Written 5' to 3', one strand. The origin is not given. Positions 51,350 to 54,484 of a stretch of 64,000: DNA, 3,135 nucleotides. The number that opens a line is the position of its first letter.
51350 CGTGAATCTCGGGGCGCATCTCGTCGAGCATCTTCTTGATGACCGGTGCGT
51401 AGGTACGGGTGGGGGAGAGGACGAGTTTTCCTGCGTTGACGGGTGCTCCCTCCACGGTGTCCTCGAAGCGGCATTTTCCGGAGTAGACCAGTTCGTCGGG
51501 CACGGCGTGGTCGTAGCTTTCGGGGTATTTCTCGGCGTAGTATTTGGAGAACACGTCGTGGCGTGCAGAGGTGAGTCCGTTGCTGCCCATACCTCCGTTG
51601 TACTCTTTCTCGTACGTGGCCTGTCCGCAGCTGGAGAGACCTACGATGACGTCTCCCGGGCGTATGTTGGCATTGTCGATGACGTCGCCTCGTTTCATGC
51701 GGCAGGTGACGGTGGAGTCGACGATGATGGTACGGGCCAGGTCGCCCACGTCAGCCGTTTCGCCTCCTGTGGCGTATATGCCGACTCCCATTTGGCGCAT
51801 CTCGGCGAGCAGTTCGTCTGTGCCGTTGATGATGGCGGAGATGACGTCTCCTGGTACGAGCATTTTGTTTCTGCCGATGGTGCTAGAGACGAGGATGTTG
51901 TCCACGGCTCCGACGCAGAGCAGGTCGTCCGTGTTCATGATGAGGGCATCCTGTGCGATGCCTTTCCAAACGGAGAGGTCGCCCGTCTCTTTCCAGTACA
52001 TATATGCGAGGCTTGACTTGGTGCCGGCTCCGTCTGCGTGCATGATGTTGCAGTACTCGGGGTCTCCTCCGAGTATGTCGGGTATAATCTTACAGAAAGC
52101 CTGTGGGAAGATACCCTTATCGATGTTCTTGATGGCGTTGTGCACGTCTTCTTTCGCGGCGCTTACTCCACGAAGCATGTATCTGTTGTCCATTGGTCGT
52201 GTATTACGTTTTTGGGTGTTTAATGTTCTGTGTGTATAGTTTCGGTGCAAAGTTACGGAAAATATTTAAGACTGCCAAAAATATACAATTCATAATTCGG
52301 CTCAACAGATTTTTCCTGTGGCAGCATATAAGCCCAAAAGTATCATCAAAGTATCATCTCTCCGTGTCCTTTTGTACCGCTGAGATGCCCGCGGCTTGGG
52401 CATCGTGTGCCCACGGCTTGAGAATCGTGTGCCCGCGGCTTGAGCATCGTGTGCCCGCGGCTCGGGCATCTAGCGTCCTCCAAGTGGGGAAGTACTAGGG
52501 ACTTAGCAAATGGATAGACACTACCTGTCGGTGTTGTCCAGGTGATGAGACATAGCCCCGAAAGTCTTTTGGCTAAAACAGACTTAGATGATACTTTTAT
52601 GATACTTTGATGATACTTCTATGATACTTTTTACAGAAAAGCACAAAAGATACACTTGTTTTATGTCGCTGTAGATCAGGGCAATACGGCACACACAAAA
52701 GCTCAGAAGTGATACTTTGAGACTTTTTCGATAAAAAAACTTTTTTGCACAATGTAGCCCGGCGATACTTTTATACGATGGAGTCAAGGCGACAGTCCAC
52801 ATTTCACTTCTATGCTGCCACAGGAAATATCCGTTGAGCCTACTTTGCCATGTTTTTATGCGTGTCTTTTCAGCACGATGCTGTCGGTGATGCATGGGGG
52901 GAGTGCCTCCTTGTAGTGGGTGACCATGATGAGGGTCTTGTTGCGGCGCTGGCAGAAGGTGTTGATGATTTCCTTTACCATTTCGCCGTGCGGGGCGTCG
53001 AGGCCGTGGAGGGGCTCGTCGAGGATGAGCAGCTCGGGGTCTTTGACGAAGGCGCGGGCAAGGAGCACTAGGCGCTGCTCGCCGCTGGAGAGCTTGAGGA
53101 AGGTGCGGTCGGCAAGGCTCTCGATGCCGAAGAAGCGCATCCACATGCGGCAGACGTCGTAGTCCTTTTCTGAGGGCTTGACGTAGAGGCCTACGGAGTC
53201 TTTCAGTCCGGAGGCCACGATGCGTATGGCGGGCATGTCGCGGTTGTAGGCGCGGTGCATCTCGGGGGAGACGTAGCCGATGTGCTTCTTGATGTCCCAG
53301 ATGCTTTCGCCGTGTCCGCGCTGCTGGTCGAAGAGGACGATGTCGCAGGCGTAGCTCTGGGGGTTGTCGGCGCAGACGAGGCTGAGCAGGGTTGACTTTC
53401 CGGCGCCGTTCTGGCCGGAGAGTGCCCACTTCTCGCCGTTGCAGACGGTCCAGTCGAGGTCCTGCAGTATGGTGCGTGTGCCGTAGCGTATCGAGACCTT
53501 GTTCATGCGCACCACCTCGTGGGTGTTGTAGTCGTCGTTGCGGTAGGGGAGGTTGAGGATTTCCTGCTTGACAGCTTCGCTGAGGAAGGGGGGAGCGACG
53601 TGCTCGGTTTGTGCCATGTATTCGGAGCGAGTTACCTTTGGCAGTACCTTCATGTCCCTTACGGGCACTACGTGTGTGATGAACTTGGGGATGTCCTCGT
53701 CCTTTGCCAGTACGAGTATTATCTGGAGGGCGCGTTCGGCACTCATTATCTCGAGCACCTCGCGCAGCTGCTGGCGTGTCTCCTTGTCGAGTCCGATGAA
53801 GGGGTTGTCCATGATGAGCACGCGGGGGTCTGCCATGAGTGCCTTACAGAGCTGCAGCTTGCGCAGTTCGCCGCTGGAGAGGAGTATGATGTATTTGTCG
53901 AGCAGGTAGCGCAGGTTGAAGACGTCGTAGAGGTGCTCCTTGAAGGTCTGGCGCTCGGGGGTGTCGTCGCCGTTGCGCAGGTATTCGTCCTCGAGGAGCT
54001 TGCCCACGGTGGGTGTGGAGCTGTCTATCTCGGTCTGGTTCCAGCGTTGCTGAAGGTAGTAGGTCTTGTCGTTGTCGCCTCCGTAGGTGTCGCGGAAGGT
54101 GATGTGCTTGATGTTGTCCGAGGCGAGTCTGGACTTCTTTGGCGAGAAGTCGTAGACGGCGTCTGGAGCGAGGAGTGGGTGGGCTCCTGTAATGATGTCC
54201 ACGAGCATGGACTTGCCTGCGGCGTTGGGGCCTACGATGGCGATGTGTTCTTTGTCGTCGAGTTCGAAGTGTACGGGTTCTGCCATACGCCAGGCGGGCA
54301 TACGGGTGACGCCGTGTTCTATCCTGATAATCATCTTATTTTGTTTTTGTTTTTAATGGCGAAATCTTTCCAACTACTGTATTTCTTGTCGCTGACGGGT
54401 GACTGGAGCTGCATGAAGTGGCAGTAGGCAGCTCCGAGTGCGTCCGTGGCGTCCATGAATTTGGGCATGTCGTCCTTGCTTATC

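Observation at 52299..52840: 542-bp non-coding cassette bounded by 34-bp inverted repeats in a housekeeping intergenic gap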

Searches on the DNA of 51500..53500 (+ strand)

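Call 6: search_rna_families(source=window, start=51500, end=53500, threshold=evalue, max_evalue=1)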
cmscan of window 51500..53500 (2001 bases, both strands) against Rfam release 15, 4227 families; matches with E-value up to 1: 0.
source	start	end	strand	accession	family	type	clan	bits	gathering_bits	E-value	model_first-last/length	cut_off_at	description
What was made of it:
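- No Rfam family matches at E <= 1 (call 6).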

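Call 12: search_dna_similar(query=window:52280-52860:+, collection=plasmids, mode=distant, max_evalue=0.01)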
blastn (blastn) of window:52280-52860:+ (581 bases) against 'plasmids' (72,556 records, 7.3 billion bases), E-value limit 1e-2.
No match.

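Call 13: search_dna_similar(query=window:52280-52860:+, collection=phages, mode=distant, max_evalue=0.01)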
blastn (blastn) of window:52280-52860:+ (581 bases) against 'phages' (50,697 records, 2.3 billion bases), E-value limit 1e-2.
No match.

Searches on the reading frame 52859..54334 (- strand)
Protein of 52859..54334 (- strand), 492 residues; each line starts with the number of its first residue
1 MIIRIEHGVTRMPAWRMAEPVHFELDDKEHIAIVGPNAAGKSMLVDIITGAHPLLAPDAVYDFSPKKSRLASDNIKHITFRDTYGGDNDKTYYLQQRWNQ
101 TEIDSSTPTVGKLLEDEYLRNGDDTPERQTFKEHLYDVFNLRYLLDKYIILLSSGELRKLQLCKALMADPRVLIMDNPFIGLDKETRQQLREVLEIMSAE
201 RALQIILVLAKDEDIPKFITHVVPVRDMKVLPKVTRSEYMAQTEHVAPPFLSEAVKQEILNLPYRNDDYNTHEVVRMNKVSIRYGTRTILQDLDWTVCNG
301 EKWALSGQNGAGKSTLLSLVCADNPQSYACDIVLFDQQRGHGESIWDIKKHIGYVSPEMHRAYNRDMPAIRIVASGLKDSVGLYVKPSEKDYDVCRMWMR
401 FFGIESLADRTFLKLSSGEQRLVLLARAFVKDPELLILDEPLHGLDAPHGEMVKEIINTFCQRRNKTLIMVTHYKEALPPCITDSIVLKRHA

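Call 22: find_homologous_proteins(query=window:52859-54334:-, max_evalue=1e-100)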
Query window:52859-54334:- (492 aa): 7964 proteins with E <= 1e-100 among 8000 candidates; the best 120 are listed.
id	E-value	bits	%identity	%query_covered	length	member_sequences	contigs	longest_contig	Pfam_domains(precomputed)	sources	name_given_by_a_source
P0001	0.0e+0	1110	98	100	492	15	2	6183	PF01926.30,PF00005.34,PF13476.13,PF13555.13,PF02463.26,PF13304.13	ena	-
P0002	0.0e+0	1066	93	100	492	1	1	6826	PF01926.30,PF00005.34,PF13476.13,PF13555.13,PF02463.26,PF13304.13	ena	-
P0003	2.4e-276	935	83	100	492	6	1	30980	PF00005.34,PF13476.13,PF13555.13,PF02463.26,PF13304.13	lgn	-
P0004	2.2e-274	929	82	100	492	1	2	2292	PF00005.34,PF13476.13,PF13555.13,PF13401.13,PF02463.26,PF13304.13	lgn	-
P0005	7.4e-274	927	82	100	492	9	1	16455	PF00005.34,PF13476.13,PF13555.13,PF13401.13,PF02463.26,PF13304.13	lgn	-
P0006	1.3e-272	923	81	100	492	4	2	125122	PF00005.34,PF13476.13,PF13555.13,PF02463.26,PF13304.13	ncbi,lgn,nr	ncbi:MAG: ATP-binding cassette domain-containing protein [Prevotellaceae bacterium]|nr:ATP-binding c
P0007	1.6e-271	919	81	100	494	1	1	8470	PF00005.34,PF13476.13,PF13555.13,PF03193.23,PF02463.26,PF13304.13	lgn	-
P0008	1.7e-271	919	80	100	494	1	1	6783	PF00005.34,PF13476.13,PF13555.13,PF13401.13,PF02463.26,PF13304.13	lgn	-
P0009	1.9e-271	919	81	100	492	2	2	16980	PF00005.34,PF13476.13,PF13555.13,PF13401.13,PF02463.26,PF13304.13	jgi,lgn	-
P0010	2.8e-271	919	81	100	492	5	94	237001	PF00005.34,PF13476.13,PF13555.13,PF13401.13,PF02463.26,PF13304.13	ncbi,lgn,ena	-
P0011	1.0e-270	917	81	100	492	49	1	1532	PF00005.34,PF13476.13,PF13555.13,PF13671.13,PF13401.13,PF02463.26,PF13304.13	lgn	-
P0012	6.0e-270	914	81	100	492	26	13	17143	PF00005.34,PF13555.13,PF02463.26,PF13304.13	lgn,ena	-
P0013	7.6e-270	914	81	100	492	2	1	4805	PF00005.34,PF13476.13,PF13555.13,PF13401.13,PF02463.26,PF13304.13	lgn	-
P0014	2.9e-269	912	82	98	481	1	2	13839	PF00005.34,PF13476.13,PF13555.13,PF13401.13,PF02463.26,PF13304.13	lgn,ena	-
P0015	5.6e-269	911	80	100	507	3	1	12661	PF00005.34,PF13476.13,PF13555.13,PF13401.13,PF02463.26,PF13304.13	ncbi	-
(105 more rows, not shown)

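Call 24: list_cluster_members(proteins=[P0001])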
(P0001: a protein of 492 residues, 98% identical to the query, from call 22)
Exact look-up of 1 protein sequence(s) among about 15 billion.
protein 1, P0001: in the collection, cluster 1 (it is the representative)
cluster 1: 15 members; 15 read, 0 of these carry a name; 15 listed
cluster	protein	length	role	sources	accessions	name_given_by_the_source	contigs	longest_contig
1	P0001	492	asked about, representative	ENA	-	-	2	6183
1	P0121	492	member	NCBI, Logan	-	-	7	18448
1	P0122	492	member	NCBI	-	-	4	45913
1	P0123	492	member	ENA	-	-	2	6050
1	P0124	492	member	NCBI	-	-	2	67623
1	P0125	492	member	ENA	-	-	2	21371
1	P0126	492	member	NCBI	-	-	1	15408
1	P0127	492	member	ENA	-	-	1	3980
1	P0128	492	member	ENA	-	-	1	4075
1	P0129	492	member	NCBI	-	-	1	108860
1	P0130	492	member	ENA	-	-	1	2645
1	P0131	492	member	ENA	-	-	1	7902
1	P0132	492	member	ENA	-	-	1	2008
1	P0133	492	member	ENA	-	-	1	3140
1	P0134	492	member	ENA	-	-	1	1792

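Call 25: find_encoding_contigs(protein=P0001, flank=3000, max_places=10)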
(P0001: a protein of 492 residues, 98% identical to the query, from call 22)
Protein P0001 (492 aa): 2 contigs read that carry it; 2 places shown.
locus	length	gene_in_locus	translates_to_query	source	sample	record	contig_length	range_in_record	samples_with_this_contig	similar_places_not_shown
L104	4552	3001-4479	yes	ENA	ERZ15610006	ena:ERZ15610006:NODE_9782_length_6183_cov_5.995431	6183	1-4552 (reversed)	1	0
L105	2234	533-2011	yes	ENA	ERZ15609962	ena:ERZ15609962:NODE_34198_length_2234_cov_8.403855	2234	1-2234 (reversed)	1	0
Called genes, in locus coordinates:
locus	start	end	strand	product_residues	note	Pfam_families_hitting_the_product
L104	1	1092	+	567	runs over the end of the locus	PF02463:SMC_N (faint), PF00005:ABC_tran, PF13476:AAA_23 (faint), PF13304:AAA_21 (faint), PF13555:AAA_29 (faint), PF12848:ABC_tran_Xtn, PF00005:ABC_tran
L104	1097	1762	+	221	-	PF02527:GidB, PF05175:MTS (weak), PF13847:Methyltransf_31, PF13649:Methyltransf_25 (weak)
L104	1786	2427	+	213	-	PF00753:Lactamase_B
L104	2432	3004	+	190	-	PF02075:RuvC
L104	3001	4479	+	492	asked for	PF13476:AAA_23 (faint), PF13555:AAA_29 (faint), PF00005:ABC_tran, PF01926:MMR_HSR1 (faint), PF02463:SMC_N (faint), PF00005:ABC_tran, PF13304:AAA_21 (weak)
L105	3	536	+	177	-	?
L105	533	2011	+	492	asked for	PF13476:AAA_23 (faint), PF13555:AAA_29 (faint), PF00005:ABC_tran, PF01926:MMR_HSR1 (faint), PF02463:SMC_N (faint), PF00005:ABC_tran, PF13304:AAA_21 (weak)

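Call 26: find_encoding_contigs(protein=P0002, flank=3000, max_places=10)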
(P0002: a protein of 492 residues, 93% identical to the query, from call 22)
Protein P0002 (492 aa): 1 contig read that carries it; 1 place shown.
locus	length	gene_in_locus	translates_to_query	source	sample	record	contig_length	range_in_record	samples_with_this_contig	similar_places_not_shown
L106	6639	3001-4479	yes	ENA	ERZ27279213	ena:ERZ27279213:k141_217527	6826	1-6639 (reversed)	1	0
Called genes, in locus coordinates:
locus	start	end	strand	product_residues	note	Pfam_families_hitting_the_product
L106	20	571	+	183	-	-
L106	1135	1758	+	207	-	PF02527:GidB, PF05175:MTS (weak), PF13847:Methyltransf_31, PF13649:Methyltransf_25 (weak)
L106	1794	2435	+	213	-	PF00753:Lactamase_B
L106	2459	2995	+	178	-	PF02075:RuvC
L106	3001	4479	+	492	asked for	PF13476:AAA_23 (faint), PF13555:AAA_29 (faint), PF00005:ABC_tran, PF01926:MMR_HSR1 (faint), PF02463:SMC_N (faint), PF00005:ABC_tran, PF13304:AAA_21 (weak)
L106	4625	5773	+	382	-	PF00586:AIRS, PF02769:AIRS_C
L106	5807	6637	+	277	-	?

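Call 32: find_encoding_contigs(protein=P0121, flank=2500, max_places=10)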
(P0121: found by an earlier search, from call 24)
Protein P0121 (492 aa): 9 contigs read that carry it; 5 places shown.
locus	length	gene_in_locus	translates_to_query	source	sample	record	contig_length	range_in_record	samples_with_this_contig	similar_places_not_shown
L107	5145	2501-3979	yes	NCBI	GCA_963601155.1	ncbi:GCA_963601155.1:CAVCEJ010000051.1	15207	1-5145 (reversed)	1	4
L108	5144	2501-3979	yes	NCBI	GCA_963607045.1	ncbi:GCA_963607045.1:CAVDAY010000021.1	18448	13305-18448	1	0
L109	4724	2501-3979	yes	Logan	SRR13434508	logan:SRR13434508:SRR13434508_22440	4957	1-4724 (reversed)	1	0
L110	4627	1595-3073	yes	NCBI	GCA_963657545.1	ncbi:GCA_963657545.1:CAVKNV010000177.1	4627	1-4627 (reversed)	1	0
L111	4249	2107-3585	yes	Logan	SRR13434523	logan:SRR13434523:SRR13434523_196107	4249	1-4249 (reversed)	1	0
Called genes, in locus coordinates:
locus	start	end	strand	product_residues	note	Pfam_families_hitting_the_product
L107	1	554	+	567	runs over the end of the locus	PF02463:SMC_N (faint), PF00005:ABC_tran, PF13304:AAA_21 (faint), PF13555:AAA_29 (faint), PF12848:ABC_tran_Xtn, PF00005:ABC_tran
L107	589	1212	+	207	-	PF02527:GidB, PF05175:MTS (weak), PF13847:Methyltransf_31, PF13649:Methyltransf_25 (weak)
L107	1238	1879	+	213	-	PF00753:Lactamase_B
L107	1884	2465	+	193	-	PF02075:RuvC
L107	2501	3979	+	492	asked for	PF13476:AAA_23 (faint), PF13555:AAA_29 (faint), PF00005:ABC_tran, PF01926:MMR_HSR1 (faint), PF02463:SMC_N (faint), PF13401:AAA_22 (faint), PF00005:ABC_tran, PF13304:AAA_21 (weak)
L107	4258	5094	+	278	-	PF13353:Fer4_12, PF04055:Radical_SAM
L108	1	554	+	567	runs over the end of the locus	PF02463:SMC_N (faint), PF00005:ABC_tran, PF13304:AAA_21 (faint), PF13555:AAA_29 (faint), PF12848:ABC_tran_Xtn, PF00005:ABC_tran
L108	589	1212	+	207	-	PF02527:GidB, PF05175:MTS (weak), PF13847:Methyltransf_31, PF13649:Methyltransf_25 (weak)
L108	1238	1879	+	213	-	PF00753:Lactamase_B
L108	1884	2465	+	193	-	PF02075:RuvC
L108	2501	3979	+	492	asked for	PF13476:AAA_23 (faint), PF13555:AAA_29 (faint), PF00005:ABC_tran, PF01926:MMR_HSR1 (faint), PF02463:SMC_N (faint), PF13401:AAA_22 (faint), PF00005:ABC_tran, PF13304:AAA_21 (weak)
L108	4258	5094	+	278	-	PF13353:Fer4_12, PF04055:Radical_SAM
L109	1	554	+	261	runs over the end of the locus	?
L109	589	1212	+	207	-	PF02527:GidB, PF05175:MTS (weak), PF13847:Methyltransf_31, PF13649:Methyltransf_25 (weak)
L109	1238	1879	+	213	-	PF00753:Lactamase_B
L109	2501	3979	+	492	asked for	PF13476:AAA_23 (faint), PF13555:AAA_29 (faint), PF00005:ABC_tran, PF01926:MMR_HSR1 (faint), PF02463:SMC_N (faint), PF13401:AAA_22 (faint), PF00005:ABC_tran, PF13304:AAA_21 (weak)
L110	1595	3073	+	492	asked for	PF13476:AAA_23 (faint), PF13555:AAA_29 (faint), PF00005:ABC_tran, PF01926:MMR_HSR1 (faint), PF02463:SMC_N (faint), PF13401:AAA_22 (faint), PF00005:ABC_tran, PF13304:AAA_21 (weak)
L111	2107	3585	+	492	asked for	PF13476:AAA_23 (faint), PF13555:AAA_29 (faint), PF00005:ABC_tran, PF01926:MMR_HSR1 (faint), PF02463:SMC_N (faint), PF13401:AAA_22 (faint), PF00005:ABC_tran, PF13304:AAA_21 (weak)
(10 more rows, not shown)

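Call 33: find_encoding_contigs(protein=P0122, flank=2500, max_places=10)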
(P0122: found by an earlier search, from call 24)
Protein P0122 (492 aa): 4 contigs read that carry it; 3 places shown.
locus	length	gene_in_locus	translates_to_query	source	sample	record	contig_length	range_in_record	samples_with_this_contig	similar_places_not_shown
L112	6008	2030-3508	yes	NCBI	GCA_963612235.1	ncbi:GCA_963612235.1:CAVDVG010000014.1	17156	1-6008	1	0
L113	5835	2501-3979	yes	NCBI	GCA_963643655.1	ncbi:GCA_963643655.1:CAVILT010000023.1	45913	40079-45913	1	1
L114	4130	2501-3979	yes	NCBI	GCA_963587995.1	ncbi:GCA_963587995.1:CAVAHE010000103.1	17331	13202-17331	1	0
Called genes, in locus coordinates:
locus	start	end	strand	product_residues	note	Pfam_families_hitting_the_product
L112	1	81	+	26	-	?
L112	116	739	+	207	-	PF02527:GidB, PF05175:MTS (weak), PF13847:Methyltransf_31, PF13649:Methyltransf_25 (weak)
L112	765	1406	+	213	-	PF00753:Lactamase_B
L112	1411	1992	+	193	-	PF02075:RuvC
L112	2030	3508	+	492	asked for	PF13476:AAA_23 (faint), PF13555:AAA_29 (faint), PF00005:ABC_tran, PF02463:SMC_N (faint), PF13401:AAA_22 (faint), PF00005:ABC_tran, PF13304:AAA_21 (weak)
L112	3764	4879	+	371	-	PF13353:Fer4_12, PF04055:Radical_SAM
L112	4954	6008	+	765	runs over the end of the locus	PF13620:CarboxypepD_reg (weak), PF13715:CarbopepD_reg_2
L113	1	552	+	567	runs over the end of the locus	PF02463:SMC_N (faint), PF00005:ABC_tran, PF13304:AAA_21 (faint), PF13555:AAA_29 (faint), PF12848:ABC_tran_Xtn, PF00005:ABC_tran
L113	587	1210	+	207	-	PF02527:GidB, PF05175:MTS (weak), PF13847:Methyltransf_31, PF13649:Methyltransf_25 (weak)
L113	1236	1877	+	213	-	PF00753:Lactamase_B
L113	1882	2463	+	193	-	PF02075:RuvC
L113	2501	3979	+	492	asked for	PF13476:AAA_23 (faint), PF13555:AAA_29 (faint), PF00005:ABC_tran, PF02463:SMC_N (faint), PF13401:AAA_22 (faint), PF00005:ABC_tran, PF13304:AAA_21 (weak)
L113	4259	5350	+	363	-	PF04055:Radical_SAM, PF13353:Fer4_12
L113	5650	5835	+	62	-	?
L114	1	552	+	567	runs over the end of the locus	PF02463:SMC_N (faint), PF00005:ABC_tran, PF13304:AAA_21 (faint), PF13555:AAA_29 (faint), PF12848:ABC_tran_Xtn, PF00005:ABC_tran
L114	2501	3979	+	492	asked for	PF13476:AAA_23 (faint), PF13555:AAA_29 (faint), PF00005:ABC_tran, PF02463:SMC_N (faint), PF13401:AAA_22 (faint), PF00005:ABC_tran, PF13304:AAA_21 (weak)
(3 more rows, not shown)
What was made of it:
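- The sister clade is also rearranged at this junction, with a radical SAM gene in place of purM (calls 32, 33).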

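Call 34: find_encoding_contigs(protein=P0125, flank=2500, max_places=10)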
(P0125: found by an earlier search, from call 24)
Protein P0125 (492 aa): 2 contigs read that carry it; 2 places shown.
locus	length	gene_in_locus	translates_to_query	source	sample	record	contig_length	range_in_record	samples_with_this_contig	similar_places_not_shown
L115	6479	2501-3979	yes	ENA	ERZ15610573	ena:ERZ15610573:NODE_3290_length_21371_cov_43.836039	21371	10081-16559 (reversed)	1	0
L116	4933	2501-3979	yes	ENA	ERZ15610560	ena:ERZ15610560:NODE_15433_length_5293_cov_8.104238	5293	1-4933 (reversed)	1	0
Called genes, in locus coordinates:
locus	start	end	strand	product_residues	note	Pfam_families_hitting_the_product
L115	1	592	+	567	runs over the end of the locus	PF02463:SMC_N (faint), PF00005:ABC_tran, PF13476:AAA_23 (faint), PF13304:AAA_21 (faint), PF13555:AAA_29 (faint), PF12848:ABC_tran_Xtn, PF00005:ABC_tran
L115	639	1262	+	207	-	PF02527:GidB, PF05175:MTS (weak), PF13847:Methyltransf_31, PF13649:Methyltransf_25 (weak)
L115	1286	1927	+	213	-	PF00753:Lactamase_B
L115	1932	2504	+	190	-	PF02075:RuvC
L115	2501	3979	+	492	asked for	PF13476:AAA_23 (faint), PF13555:AAA_29 (faint), PF00005:ABC_tran, PF01926:MMR_HSR1 (faint), PF02463:SMC_N (faint), PF00005:ABC_tran, PF13304:AAA_21 (weak)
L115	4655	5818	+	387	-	PF00586:AIRS, PF02769:AIRS_C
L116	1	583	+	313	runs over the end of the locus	?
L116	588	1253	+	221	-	PF02527:GidB, PF05175:MTS (weak), PF13847:Methyltransf_31, PF13649:Methyltransf_25 (weak)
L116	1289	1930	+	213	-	PF00753:Lactamase_B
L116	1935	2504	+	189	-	PF02075:RuvC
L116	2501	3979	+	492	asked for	PF13476:AAA_23 (faint), PF13555:AAA_29 (faint), PF00005:ABC_tran, PF01926:MMR_HSR1 (faint), PF02463:SMC_N (faint), PF00005:ABC_tran, PF13304:AAA_21 (weak)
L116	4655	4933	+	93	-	?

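Call 35: find_encoding_contigs(protein=P0124, flank=2500, max_places=10)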
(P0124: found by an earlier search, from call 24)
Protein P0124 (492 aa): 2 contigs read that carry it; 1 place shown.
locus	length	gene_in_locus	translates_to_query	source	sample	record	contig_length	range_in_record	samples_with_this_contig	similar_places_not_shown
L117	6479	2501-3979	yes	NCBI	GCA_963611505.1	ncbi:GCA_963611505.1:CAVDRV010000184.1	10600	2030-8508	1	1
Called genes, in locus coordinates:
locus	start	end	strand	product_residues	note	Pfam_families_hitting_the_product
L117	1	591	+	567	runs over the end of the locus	PF02463:SMC_N (faint), PF00005:ABC_tran, PF13476:AAA_23 (faint), PF13304:AAA_21 (faint), PF13555:AAA_29 (faint), PF12848:ABC_tran_Xtn, PF00005:ABC_tran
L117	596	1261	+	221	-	PF02527:GidB, PF05175:MTS (weak), PF13847:Methyltransf_31, PF13649:Methyltransf_25 (weak)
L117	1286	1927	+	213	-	PF00753:Lactamase_B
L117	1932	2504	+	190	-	PF02075:RuvC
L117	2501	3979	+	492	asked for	PF13476:AAA_23 (faint), PF13555:AAA_29 (faint), PF00005:ABC_tran, PF01926:MMR_HSR1 (faint), PF02463:SMC_N (faint), PF13401:AAA_22 (faint), PF00005:ABC_tran, PF13304:AAA_21 (weak)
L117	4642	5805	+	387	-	PF00586:AIRS, PF02769:AIRS_C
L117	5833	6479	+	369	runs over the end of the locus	PF03462:PCRF, PF00472:RF-1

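Call 38: find_encoding_contigs(protein=P0131, flank=3500, max_places=10)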
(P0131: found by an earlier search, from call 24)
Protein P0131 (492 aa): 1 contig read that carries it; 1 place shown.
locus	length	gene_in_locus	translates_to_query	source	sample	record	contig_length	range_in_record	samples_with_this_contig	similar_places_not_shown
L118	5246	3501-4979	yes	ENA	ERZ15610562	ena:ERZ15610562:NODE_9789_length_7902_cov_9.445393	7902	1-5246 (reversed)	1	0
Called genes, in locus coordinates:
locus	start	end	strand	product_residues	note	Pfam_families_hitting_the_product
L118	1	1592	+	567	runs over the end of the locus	PF02463:SMC_N (faint), PF00005:ABC_tran, PF13476:AAA_23 (faint), PF13304:AAA_21 (faint), PF13555:AAA_29 (faint), PF12848:ABC_tran_Xtn, PF00005:ABC_tran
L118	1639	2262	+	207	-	PF02527:GidB, PF05175:MTS (weak), PF13847:Methyltransf_31, PF13649:Methyltransf_25 (weak)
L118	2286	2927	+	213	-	PF00753:Lactamase_B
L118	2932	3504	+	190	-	PF02075:RuvC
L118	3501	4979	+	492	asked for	PF13476:AAA_23 (faint), PF13555:AAA_29 (faint), PF00005:ABC_tran, PF01926:MMR_HSR1 (faint), PF02463:SMC_N (faint), PF13401:AAA_22 (faint), PF00005:ABC_tran, PF13304:AAA_21 (weak)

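Call 39: find_encoding_contigs(protein=P0123, flank=3500, max_places=10)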
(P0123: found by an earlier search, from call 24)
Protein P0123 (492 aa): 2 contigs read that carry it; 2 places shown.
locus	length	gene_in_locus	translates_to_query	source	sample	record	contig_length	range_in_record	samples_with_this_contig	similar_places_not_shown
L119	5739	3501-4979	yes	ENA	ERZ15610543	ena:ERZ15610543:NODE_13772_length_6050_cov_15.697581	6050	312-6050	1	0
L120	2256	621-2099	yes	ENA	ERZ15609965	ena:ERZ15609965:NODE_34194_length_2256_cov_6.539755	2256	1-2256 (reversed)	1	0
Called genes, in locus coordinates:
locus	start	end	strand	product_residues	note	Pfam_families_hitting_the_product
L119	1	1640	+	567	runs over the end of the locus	PF02463:SMC_N (faint), PF00005:ABC_tran, PF13476:AAA_23 (faint), PF13304:AAA_21 (faint), PF13555:AAA_29 (faint), PF12848:ABC_tran_Xtn, PF00005:ABC_tran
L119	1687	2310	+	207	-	PF02527:GidB, PF05175:MTS (weak), PF13847:Methyltransf_31, PF13649:Methyltransf_25 (weak)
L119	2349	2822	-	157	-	-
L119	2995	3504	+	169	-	PF02075:RuvC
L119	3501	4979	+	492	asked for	PF13476:AAA_23 (faint), PF13555:AAA_29 (faint), PF00005:ABC_tran, PF01926:MMR_HSR1 (faint), PF02463:SMC_N (faint), PF13401:AAA_22 (faint), PF00005:ABC_tran, PF13304:AAA_21 (weak)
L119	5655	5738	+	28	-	?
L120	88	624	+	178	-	PF02075:RuvC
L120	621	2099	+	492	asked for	PF13476:AAA_23 (faint), PF13555:AAA_29 (faint), PF00005:ABC_tran, PF01926:MMR_HSR1 (faint), PF02463:SMC_N (faint), PF13401:AAA_22 (faint), PF00005:ABC_tran, PF13304:AAA_21 (weak)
